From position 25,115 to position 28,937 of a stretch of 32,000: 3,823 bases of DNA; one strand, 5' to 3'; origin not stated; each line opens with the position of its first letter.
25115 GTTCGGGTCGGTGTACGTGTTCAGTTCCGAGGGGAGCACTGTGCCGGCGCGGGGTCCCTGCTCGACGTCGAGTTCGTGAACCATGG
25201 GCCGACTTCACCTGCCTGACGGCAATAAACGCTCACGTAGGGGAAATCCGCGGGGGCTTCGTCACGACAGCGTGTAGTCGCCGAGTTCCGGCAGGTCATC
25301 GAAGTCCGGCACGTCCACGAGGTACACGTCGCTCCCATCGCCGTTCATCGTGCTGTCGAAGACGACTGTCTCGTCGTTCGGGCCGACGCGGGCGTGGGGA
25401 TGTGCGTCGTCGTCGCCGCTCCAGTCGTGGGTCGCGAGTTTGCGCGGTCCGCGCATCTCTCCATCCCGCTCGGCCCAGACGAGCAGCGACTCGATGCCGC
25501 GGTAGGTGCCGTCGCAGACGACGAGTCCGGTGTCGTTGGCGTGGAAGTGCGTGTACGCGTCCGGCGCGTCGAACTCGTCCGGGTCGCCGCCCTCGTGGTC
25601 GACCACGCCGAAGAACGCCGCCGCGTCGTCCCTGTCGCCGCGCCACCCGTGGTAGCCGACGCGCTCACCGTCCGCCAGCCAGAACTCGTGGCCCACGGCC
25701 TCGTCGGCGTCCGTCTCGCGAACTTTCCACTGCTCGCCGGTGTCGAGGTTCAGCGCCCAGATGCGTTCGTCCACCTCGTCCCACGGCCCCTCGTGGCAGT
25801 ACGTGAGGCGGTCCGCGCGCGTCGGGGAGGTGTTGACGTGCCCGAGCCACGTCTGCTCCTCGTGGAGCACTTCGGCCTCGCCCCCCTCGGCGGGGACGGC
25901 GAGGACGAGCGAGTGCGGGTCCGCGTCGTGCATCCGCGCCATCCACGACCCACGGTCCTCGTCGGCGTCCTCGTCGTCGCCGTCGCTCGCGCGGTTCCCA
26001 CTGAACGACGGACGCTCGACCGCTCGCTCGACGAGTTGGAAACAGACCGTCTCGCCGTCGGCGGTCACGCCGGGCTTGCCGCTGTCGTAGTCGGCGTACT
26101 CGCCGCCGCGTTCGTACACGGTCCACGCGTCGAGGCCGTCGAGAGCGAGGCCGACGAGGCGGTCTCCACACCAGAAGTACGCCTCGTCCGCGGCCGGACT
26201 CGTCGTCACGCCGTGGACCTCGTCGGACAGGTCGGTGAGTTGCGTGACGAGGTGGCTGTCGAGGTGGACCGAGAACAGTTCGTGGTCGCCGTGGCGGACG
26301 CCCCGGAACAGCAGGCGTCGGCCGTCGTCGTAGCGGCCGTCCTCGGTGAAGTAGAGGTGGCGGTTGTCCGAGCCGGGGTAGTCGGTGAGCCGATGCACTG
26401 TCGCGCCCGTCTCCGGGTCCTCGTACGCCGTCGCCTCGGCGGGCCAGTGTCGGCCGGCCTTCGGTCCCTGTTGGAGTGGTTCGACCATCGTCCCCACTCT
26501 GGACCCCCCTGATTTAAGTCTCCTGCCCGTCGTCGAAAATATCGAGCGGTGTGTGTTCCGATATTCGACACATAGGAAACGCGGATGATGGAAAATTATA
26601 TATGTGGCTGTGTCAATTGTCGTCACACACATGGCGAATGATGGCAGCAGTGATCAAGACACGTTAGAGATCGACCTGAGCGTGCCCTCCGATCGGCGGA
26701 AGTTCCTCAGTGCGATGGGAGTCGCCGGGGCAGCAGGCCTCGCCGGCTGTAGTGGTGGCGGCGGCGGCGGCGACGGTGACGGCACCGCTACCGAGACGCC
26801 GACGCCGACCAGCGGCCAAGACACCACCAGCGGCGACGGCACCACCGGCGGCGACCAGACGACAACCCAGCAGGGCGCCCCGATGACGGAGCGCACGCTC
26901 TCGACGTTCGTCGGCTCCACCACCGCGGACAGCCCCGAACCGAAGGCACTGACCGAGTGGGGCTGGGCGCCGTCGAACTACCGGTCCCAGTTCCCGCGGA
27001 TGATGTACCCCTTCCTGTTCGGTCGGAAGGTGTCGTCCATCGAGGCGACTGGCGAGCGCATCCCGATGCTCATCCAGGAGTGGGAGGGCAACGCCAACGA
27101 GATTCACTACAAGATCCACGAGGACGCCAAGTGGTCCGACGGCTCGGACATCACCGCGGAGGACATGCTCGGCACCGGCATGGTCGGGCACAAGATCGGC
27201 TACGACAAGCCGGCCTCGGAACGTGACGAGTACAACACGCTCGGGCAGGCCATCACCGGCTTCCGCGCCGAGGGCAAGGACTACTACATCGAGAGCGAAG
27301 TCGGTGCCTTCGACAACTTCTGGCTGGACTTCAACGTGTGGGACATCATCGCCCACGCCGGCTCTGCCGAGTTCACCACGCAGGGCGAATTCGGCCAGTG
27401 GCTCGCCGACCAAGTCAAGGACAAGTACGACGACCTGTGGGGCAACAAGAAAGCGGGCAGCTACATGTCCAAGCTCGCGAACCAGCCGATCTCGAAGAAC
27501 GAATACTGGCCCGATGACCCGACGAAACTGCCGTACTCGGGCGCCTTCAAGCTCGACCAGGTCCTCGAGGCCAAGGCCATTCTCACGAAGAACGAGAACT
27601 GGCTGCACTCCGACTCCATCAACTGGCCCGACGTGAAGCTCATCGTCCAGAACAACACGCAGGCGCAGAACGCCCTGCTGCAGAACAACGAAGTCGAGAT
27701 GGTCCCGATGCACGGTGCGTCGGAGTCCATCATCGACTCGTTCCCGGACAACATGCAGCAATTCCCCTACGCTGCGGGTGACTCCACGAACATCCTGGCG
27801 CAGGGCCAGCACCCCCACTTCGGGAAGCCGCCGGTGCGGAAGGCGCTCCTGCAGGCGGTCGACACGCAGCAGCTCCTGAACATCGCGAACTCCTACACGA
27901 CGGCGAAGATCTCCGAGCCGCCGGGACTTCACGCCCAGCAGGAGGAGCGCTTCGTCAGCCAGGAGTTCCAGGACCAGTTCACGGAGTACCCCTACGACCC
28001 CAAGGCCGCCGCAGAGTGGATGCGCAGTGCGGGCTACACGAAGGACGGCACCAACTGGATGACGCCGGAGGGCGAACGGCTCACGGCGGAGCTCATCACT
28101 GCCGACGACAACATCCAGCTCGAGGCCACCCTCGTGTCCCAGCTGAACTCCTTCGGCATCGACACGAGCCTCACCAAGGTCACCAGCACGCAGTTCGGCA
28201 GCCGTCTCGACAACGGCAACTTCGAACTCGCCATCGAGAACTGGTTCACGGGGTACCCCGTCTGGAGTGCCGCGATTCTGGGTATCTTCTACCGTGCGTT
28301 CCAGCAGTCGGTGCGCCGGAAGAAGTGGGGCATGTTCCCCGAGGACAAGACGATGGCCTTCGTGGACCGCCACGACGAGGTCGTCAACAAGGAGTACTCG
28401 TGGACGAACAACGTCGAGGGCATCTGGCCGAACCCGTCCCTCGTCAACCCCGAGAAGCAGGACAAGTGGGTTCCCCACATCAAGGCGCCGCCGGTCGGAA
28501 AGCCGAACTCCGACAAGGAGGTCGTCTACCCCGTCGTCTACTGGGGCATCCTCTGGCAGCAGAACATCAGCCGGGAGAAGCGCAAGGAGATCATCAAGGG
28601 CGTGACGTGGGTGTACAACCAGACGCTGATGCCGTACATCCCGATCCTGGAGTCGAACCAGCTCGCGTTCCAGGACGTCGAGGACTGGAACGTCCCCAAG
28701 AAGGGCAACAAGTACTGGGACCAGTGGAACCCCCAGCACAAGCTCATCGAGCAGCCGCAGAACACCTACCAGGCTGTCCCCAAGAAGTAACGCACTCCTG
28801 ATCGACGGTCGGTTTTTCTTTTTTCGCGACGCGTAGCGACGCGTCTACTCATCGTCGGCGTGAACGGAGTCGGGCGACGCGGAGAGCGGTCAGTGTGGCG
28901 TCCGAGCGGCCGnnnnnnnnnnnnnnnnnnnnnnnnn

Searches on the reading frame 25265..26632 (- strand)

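Call 32: search_protein_families(library=pfam, proteins=[window:25265-26632:-], max_evalue=0.001)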
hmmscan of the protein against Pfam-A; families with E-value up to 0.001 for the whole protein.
window:25265-26632:- (456 aa): 1 family
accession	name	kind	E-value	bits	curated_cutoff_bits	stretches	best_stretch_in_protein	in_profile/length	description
PF14583.12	Pectate_lyase22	-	3.5e-28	98.9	30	1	62-375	6-301/386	Oligogalacturonate lyase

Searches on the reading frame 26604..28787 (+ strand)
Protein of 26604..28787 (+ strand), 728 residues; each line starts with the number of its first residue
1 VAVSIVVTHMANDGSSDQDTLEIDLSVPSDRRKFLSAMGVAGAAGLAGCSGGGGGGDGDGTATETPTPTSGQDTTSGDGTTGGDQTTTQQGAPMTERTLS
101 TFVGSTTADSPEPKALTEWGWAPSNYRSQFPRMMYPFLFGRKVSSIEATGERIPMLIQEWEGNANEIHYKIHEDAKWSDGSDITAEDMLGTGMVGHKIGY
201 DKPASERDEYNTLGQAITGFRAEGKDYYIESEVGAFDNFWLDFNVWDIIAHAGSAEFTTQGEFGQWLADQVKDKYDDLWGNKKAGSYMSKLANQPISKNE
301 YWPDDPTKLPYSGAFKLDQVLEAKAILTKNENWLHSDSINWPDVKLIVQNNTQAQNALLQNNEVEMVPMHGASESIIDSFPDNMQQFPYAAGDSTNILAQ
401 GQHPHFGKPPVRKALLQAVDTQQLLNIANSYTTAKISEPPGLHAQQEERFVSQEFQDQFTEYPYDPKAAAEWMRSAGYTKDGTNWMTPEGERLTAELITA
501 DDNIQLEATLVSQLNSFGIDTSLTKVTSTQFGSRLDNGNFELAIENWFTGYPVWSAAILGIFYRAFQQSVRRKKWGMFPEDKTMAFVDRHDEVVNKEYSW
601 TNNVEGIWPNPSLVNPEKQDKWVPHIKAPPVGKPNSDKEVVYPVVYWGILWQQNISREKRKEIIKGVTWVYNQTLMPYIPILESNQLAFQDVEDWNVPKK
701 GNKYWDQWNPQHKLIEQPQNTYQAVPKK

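Call 32: search_protein_families(library=pfam, proteins=[window:26604-28787:+], max_evalue=0.001)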
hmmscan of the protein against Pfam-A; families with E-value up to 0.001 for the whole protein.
window:26604-28787:+ (728 aa): 1 family
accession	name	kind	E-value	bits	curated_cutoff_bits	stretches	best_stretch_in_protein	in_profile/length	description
PF00496.27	SBP_bac_5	-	9.6e-30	104.4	32.4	2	286-553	89-352/368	Bacterial extracellular solute-binding proteins, family 5 Middle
